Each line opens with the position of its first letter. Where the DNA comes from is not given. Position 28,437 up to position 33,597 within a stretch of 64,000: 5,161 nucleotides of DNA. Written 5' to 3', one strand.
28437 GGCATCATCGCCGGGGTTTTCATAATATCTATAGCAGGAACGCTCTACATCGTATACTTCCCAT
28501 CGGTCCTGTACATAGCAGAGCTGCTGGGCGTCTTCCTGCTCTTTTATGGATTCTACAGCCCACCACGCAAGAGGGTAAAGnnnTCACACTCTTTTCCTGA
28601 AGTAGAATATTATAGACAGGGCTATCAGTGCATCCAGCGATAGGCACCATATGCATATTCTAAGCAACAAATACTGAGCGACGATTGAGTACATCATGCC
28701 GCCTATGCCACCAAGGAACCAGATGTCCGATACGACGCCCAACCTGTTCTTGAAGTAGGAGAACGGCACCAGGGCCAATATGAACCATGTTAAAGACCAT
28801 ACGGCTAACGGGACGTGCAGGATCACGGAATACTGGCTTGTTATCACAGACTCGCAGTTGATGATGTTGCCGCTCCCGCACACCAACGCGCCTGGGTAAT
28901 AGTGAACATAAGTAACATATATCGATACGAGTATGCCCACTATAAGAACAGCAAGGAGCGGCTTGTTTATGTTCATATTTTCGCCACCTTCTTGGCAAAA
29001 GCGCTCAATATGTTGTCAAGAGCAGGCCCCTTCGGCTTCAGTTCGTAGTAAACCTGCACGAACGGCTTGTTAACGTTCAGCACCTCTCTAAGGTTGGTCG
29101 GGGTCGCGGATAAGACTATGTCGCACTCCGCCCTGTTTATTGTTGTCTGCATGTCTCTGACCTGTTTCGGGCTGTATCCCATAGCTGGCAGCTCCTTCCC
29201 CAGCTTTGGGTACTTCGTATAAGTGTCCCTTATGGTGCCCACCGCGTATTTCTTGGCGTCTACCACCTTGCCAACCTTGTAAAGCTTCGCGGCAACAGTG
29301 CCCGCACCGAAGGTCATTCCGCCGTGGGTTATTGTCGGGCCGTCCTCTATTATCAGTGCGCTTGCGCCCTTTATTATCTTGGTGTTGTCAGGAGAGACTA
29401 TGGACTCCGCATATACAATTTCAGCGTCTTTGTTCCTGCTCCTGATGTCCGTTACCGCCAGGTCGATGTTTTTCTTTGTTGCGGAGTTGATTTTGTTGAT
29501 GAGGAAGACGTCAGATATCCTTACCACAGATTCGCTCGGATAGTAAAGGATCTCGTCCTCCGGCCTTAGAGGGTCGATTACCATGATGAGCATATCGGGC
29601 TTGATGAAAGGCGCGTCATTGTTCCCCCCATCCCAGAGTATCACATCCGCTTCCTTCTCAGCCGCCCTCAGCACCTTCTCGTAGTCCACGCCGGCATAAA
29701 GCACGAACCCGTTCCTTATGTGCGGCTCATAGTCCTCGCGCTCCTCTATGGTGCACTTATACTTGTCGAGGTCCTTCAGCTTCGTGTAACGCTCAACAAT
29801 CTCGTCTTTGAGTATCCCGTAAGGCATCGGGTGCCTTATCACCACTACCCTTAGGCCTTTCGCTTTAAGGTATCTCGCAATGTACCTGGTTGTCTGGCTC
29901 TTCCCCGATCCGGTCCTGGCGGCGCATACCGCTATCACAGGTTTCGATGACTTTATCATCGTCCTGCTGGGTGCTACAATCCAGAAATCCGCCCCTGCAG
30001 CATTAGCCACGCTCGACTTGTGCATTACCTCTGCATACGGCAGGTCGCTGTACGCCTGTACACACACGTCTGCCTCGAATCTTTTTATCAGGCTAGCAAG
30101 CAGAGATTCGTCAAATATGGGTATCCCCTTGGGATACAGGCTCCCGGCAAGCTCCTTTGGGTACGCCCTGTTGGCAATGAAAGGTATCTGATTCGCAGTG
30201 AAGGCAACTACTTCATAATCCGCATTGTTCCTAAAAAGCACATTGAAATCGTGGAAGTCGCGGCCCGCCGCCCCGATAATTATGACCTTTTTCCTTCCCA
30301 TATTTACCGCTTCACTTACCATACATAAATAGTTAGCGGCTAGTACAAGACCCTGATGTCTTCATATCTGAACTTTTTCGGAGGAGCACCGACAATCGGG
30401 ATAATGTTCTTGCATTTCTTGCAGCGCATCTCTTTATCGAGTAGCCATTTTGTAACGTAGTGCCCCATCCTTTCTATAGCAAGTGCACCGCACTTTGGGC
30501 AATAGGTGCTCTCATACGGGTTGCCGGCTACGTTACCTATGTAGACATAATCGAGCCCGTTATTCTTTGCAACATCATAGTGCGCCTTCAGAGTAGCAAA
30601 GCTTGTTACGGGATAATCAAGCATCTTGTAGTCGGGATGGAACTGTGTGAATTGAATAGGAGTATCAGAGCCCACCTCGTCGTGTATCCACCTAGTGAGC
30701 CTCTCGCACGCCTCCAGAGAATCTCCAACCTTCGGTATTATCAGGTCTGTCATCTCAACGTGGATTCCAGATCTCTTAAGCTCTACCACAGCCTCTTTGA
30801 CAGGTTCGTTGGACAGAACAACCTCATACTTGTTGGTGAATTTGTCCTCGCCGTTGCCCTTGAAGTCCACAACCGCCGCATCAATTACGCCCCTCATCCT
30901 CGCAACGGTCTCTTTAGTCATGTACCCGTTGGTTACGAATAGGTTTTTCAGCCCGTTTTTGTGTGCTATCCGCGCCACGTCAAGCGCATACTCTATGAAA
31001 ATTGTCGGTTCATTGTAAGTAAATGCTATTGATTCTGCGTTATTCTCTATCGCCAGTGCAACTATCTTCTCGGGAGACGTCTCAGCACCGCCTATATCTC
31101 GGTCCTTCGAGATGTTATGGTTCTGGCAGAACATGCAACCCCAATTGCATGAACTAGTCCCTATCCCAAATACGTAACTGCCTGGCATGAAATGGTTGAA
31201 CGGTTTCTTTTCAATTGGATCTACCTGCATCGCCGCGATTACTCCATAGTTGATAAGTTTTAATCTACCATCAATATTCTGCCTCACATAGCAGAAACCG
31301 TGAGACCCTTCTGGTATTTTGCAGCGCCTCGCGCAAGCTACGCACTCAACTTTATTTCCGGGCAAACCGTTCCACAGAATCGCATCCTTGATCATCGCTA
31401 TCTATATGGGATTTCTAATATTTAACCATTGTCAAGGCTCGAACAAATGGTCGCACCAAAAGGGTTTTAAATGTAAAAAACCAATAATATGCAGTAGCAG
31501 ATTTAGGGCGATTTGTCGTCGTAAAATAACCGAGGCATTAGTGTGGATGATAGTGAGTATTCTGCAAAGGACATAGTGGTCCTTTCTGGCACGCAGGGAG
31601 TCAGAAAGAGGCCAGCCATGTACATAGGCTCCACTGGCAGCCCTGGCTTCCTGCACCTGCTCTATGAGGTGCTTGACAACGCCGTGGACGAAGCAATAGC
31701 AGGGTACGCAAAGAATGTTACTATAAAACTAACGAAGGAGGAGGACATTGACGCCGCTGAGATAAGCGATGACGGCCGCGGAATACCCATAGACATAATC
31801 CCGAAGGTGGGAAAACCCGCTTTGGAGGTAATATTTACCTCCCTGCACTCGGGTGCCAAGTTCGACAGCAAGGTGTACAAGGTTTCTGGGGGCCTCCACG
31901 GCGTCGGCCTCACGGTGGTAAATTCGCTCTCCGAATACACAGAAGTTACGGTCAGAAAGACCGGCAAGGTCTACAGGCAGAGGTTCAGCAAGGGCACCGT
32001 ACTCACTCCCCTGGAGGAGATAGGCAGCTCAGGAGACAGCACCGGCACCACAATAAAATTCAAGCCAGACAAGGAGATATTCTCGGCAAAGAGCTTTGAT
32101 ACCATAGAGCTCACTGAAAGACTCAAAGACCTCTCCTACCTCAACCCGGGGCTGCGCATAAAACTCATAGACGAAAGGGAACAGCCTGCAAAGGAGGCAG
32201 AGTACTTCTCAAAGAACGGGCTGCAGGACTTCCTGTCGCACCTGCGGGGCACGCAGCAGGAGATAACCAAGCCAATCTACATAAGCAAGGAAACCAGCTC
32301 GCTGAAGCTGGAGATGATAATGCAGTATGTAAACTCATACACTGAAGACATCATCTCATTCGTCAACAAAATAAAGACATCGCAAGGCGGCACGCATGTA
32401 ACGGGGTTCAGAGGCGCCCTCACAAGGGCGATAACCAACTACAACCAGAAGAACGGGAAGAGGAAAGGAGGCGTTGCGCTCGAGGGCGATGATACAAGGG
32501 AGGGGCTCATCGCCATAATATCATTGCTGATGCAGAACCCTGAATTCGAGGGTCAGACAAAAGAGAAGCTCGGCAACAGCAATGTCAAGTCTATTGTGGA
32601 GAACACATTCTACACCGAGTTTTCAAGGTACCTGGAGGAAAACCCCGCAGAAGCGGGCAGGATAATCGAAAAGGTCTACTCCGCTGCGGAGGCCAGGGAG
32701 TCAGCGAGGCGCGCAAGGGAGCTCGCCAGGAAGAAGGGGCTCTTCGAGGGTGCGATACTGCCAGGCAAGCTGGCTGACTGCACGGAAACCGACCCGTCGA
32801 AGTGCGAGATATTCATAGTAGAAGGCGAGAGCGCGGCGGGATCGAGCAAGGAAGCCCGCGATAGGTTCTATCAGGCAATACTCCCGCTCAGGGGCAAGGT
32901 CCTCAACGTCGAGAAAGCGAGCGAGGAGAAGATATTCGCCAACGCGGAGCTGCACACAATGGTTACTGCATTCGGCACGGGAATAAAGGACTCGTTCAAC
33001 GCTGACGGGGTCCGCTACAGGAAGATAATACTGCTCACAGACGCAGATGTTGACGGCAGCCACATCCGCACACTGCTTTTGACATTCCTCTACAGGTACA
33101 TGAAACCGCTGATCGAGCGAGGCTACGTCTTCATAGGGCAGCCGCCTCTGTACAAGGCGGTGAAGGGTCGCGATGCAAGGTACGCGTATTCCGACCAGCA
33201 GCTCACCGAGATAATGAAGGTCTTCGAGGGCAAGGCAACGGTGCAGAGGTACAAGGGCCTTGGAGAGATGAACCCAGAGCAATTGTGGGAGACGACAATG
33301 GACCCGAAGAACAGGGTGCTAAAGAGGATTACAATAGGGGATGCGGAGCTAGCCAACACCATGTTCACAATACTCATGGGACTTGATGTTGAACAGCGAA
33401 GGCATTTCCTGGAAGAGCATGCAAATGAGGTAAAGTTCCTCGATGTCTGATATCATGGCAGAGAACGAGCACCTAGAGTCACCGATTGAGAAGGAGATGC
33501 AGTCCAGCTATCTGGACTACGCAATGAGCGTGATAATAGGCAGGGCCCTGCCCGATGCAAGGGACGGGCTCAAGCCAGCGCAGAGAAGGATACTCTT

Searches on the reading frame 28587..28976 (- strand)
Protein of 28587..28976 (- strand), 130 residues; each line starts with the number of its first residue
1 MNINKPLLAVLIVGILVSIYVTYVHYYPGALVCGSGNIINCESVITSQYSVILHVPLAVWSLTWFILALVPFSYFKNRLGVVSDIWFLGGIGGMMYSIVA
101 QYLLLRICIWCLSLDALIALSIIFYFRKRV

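Call 12: search_protein_families(library=pfam, proteins=[window:28587-28976:-], max_evalue=0.01)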
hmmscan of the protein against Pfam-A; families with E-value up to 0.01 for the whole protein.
window:28587-28976:- (130 aa): 1 family
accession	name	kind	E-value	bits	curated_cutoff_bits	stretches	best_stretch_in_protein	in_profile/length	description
PF07884.19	VKOR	-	6.2e-13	49.5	27.5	1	7-124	3-132/134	Vitamin K epoxide reductase family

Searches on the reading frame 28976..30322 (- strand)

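Call 12: search_protein_families(library=pfam, proteins=[window:28976-30322:-], max_evalue=0.01)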
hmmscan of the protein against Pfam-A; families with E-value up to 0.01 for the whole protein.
window:28976-30322:- (449 aa): 2 families
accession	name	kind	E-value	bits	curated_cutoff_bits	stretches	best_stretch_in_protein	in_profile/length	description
PF01656.29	CbiA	-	0.0013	19.2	25.4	1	130-162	1-33/125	CobQ/CobB/MinD/ParA nucleotide binding domain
PF01935.23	DUF87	-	0.003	18.1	23.2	1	135-162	30-58/220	Helicase HerA, central domain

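Call 52: search_protein_families(library=ncbifam, proteins=[window:28976-30322:-], max_evalue=0.01)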
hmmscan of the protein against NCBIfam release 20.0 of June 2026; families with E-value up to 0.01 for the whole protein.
window:28976-30322:- (449 aa): 0 families

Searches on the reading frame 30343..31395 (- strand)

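Call 12: search_protein_families(library=pfam, proteins=[window:30343-31395:-], max_evalue=0.01)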
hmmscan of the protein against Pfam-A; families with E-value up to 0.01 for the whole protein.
window:30343-31395:- (351 aa): 2 families
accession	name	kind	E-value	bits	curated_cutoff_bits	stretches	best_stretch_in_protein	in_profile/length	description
PF04055.27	Radical_SAM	-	9.7e-16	58.8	29.5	1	80-232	4-161/166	Radical SAM superfamily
PF13353.11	Fer4_12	-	0.0044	17.7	22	0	81-174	13-109/137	4Fe-4S single cluster domain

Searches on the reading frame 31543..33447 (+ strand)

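Call 74: search_protein_families(library=pfam, proteins=[window:31543-33447:+], max_evalue=0.0001)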
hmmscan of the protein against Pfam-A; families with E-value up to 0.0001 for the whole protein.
window:31543-33447:+ (635 aa): 4 families
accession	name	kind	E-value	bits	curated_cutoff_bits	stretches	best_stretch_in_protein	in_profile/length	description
PF00204.31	DNA_gyraseB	-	8.8e-55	185.3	27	1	226-393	1-172/173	DNA gyrase B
PF00986.26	DNA_gyraseB_C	-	4.5e-28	97.6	29.8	1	563-624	2-63/63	DNA gyrase B subunit, carboxyl terminus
PF01751.28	Toprim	-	2.4e-17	63.3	23.1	1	422-528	1-92/96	Toprim domain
PF02518.31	HATPase_c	-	1.5e-15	58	26.4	1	36-177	6-109/111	Histidine kinase-, DNA gyrase B-, and HSP90-like ATPase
